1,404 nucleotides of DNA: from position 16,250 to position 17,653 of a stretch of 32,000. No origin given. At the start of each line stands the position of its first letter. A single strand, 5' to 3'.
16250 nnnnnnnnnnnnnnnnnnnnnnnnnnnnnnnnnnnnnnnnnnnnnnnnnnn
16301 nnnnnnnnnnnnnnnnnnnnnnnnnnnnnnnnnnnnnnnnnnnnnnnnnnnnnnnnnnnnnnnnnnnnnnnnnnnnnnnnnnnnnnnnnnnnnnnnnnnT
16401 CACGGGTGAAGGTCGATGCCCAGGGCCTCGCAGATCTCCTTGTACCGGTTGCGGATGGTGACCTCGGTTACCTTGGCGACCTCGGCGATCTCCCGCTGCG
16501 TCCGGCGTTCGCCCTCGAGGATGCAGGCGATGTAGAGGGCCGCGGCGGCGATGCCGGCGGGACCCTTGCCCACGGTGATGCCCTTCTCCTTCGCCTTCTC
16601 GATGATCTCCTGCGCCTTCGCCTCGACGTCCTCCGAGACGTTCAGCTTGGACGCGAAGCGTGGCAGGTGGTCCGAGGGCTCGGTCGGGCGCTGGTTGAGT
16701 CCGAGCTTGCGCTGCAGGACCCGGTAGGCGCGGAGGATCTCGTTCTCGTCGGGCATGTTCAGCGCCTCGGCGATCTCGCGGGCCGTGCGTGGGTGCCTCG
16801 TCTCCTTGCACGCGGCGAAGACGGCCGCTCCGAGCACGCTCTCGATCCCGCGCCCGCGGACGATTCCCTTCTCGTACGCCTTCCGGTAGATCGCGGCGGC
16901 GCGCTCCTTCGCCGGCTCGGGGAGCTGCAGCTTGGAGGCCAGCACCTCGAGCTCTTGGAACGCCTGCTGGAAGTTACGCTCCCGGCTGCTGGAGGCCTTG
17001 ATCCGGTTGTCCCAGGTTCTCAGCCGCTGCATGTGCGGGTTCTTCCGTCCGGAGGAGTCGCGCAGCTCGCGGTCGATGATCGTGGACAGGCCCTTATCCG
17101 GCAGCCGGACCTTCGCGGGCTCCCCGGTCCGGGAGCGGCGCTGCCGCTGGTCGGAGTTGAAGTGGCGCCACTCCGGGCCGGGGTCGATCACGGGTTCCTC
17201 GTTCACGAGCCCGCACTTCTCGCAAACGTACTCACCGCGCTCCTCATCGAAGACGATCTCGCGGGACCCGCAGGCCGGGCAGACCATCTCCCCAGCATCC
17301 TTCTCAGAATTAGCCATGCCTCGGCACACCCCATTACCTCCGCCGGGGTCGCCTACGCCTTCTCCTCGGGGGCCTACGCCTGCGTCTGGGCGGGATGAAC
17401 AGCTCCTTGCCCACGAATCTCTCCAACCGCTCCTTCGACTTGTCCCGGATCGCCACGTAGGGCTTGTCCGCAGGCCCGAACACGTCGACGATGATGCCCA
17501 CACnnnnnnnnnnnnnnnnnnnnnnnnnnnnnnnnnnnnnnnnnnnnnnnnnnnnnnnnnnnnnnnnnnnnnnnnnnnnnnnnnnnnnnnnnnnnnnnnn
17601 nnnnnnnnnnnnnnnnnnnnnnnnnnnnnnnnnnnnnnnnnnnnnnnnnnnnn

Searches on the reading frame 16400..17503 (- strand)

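Call 83: search_protein_families(library=pfam, proteins=[window:16400-17503:-], max_evalue=0.001)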
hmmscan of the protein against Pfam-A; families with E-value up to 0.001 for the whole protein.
window:16400-17503:- (367 aa): 6 families
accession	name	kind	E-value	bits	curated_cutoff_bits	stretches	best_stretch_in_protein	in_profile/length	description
PF00382.24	TFIIB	-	3.1e-44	149.3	23.6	2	271-359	3-91/92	Transcription factor TFIIB repeat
PF08271.17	Zn_Ribbon_TF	-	7.4e-20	70.7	29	1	73-115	1-43/43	TFIIB zinc-binding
PF04545.22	Sigma70_r4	-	1.7e-05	24.7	24.1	0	331-361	18-48/50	Sigma-70, region 4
PF21886.1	BRF2-like_C_cyclin_rpt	-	0.00046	20.7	27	0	290-357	30-102/138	BRF2-like, C-terminal cyclin repeat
PF12760.12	Zn_ribbon_IS1595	-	0.00062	20.1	25.4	0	72-98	18-44/46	Transposase zinc-ribbon domain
PF08792.16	A2L_zn_ribbon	-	0.00085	19.4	22.9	0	84-100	14-30/33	A2L zinc ribbon domain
